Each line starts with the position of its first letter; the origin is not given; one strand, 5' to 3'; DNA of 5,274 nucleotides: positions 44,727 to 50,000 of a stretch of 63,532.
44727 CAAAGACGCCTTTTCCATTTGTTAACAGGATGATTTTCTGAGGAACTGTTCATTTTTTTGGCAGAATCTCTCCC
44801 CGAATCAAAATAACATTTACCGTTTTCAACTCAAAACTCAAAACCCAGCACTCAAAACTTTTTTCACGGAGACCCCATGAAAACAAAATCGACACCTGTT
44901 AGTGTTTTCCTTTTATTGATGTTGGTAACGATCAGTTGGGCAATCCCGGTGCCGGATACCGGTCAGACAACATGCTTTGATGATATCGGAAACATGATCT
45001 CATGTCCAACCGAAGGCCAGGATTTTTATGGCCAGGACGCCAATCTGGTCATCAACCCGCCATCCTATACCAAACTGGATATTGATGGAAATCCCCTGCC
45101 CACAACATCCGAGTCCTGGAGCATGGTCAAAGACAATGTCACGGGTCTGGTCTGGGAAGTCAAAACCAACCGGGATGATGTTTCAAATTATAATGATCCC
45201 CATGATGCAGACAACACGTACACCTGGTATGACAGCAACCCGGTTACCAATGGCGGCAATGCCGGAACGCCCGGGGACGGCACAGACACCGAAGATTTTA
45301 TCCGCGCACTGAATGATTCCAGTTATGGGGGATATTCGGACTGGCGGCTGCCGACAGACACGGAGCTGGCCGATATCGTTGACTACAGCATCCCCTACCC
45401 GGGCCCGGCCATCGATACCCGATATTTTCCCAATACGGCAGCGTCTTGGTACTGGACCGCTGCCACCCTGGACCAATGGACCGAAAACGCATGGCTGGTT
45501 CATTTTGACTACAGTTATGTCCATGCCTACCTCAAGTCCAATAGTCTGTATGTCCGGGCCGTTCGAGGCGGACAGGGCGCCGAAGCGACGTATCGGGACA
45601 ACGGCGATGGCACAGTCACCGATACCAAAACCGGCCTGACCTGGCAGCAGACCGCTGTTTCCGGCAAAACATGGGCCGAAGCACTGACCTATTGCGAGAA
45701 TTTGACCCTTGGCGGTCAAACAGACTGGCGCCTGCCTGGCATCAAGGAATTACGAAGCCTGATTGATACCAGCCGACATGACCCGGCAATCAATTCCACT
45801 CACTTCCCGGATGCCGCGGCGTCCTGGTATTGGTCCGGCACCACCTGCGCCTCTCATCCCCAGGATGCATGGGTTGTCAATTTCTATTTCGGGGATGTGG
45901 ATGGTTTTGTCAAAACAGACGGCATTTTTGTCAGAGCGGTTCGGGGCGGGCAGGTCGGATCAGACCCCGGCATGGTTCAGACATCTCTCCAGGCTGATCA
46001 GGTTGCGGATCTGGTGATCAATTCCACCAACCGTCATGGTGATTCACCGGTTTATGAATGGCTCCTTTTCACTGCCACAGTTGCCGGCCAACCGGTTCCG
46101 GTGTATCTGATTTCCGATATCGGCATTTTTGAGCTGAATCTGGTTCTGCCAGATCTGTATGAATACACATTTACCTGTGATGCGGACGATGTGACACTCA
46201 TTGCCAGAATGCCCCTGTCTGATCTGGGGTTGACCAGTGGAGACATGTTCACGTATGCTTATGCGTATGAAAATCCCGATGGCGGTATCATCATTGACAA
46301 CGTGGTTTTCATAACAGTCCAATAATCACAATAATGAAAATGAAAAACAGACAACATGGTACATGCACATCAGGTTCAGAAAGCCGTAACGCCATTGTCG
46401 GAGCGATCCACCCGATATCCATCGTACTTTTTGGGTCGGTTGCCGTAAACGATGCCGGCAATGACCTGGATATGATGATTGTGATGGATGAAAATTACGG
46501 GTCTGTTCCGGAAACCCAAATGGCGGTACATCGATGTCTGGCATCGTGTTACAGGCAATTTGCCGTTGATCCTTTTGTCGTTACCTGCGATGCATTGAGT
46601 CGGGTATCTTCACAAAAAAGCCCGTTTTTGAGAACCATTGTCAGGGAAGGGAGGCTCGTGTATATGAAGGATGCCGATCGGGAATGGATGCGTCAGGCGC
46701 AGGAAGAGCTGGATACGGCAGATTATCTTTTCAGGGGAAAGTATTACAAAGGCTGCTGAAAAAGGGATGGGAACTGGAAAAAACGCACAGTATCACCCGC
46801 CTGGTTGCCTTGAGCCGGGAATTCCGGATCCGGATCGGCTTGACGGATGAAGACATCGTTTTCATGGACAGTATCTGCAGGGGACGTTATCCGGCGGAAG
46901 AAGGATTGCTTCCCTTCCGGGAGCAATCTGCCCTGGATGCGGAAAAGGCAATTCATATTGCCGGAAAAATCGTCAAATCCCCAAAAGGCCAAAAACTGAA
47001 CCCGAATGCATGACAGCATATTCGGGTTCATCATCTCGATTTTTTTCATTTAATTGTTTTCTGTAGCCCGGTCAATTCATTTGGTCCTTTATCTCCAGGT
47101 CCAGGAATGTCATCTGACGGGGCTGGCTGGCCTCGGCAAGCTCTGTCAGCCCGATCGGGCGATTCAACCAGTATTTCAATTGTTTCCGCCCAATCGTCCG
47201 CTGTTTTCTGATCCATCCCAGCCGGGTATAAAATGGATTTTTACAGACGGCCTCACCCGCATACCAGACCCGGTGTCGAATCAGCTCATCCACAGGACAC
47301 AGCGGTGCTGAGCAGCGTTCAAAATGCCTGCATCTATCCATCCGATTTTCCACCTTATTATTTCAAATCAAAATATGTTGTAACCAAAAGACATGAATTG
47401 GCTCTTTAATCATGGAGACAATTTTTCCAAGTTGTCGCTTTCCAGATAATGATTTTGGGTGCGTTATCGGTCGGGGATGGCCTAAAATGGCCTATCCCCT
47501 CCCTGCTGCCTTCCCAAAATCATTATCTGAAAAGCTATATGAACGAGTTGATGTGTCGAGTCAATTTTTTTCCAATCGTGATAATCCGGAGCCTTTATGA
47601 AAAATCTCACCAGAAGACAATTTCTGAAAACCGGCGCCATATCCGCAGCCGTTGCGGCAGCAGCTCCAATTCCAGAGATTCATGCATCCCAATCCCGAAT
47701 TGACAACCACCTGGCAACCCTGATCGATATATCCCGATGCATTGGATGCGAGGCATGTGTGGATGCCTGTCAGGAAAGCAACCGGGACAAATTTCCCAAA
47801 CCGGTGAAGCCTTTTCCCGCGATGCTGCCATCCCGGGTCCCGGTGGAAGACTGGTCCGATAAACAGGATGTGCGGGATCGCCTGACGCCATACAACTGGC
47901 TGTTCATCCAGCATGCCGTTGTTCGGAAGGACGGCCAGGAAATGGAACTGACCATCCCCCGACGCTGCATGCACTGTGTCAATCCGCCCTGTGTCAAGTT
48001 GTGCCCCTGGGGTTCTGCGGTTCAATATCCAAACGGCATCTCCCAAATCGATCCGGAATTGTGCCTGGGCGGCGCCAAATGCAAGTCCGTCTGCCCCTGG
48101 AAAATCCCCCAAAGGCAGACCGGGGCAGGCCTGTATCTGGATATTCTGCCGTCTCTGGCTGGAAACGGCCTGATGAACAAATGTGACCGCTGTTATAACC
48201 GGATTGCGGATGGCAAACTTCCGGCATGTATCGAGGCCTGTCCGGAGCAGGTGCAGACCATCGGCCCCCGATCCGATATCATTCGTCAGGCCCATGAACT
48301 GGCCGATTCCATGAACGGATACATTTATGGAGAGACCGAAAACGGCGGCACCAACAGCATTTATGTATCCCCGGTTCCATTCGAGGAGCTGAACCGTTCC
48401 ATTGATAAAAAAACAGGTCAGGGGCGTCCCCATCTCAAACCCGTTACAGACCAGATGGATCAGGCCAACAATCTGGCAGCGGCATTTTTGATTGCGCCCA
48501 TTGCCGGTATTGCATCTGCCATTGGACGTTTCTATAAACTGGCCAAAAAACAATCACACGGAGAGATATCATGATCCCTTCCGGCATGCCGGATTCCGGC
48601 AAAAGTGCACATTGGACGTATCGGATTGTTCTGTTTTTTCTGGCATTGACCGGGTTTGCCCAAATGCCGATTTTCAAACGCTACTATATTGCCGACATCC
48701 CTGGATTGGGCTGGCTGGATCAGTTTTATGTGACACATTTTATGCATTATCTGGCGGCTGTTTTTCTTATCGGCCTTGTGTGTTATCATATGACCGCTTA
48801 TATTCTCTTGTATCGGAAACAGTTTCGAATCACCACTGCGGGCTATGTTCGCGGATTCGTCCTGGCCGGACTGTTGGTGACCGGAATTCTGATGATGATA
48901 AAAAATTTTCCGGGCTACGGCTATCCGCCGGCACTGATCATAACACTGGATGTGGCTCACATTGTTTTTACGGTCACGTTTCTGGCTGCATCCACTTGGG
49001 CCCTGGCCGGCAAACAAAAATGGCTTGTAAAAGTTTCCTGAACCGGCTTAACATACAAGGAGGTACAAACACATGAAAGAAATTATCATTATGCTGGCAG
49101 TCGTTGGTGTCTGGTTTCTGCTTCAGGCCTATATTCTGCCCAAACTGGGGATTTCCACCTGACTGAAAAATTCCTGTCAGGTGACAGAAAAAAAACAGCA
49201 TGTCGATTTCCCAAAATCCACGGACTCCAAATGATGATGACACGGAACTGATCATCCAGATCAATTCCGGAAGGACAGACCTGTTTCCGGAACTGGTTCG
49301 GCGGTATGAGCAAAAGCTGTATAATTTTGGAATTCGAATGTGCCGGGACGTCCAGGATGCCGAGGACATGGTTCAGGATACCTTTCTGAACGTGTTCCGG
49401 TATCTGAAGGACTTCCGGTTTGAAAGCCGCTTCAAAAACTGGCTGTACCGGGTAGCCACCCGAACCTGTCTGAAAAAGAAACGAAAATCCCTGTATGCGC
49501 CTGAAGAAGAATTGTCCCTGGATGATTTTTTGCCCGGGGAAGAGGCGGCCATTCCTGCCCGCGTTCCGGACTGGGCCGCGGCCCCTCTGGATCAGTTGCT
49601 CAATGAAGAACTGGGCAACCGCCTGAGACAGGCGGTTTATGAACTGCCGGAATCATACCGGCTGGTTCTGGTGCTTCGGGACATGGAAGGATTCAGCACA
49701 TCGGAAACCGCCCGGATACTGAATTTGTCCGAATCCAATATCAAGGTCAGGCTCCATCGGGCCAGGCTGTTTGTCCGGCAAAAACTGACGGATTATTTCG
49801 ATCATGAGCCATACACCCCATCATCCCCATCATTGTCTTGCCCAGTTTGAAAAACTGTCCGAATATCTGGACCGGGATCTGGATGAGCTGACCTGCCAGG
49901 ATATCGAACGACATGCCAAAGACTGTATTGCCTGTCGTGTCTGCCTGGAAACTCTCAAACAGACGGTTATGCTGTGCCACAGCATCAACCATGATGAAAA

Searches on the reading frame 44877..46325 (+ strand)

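Call 28: search_protein_families(library=pfam, proteins=[window:44877-46325:+], max_evalue=0.001)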
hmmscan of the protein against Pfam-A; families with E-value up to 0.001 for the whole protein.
window:44877-46325:+ (482 aa): 1 family
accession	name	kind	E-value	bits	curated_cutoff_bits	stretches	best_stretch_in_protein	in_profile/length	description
PF07603.17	Lcl_C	-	4e-65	217.8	34.9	2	245-356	1-117/117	Lcl C-terminal domain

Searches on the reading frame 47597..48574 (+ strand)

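Call 28: search_protein_families(library=pfam, proteins=[window:47597-48574:+], max_evalue=0.001)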
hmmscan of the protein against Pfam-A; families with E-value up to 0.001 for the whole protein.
window:47597-48574:+ (325 aa): 9 families
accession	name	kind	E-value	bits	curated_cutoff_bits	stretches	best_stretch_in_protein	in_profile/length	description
PF13247.11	Fer4_11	-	1.1e-14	54.9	26.2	1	119-223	5-98/100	4Fe-4S dicluster domain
PF12838.12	Fer4_7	-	2.4e-14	54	27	1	47-139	1-51/52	4Fe-4S dicluster domain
PF13237.11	Fer4_10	-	2.1e-12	47.2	25.5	2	150-216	3-53/53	4Fe-4S dicluster domain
PF13187.11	Fer4_9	-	3.7e-07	30.5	27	0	39-60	34-49/52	4Fe-4S dicluster domain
PF00037.32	Fer4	-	2.1e-06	27.7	21.1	1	43-58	3-18/24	4Fe-4S binding domain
PF12797.12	Fer4_2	-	2.2e-05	24.6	24.5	1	41-58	3-20/22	4Fe-4S binding domain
PF14697.11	Fer4_21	-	6.6e-05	23.4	35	0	123-167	7-52/59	4Fe-4S dicluster domain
PF10518.14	TAT_signal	-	9.9e-05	22.5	22.7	1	3-23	1-21/21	TAT (twin-arginine translocation) pathway signal sequence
PF12798.12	Fer4_3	-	0.00075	20.6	27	0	48-59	1-12/15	4Fe-4S binding domain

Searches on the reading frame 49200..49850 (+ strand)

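Call 28: search_protein_families(library=pfam, proteins=[window:49200-49850:+], max_evalue=0.001)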
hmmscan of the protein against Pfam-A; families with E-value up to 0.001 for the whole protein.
window:49200-49850:+ (216 aa): 5 families
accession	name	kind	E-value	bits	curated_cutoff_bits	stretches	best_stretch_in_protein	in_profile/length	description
PF08281.18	Sigma70_r4_2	-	1.8e-15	56.7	25.7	1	141-190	3-52/54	Sigma-70, region 4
PF04542.20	Sigma70_r2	-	9.8e-15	54.5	24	1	32-96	1-67/71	Sigma-70 region 2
PF04545.22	Sigma70_r4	-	2.4e-08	33.8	24.1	1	148-190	4-46/50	Sigma-70, region 4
PF07638.17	Sigma70_ECF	-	4.8e-06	27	21.1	1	137-197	125-184/185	ECF sigma factor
PF22233.2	PhyR_sigma-like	-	7.8e-05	22.8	27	1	154-183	9-38/50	Response regulator PhyR, sigma-like domain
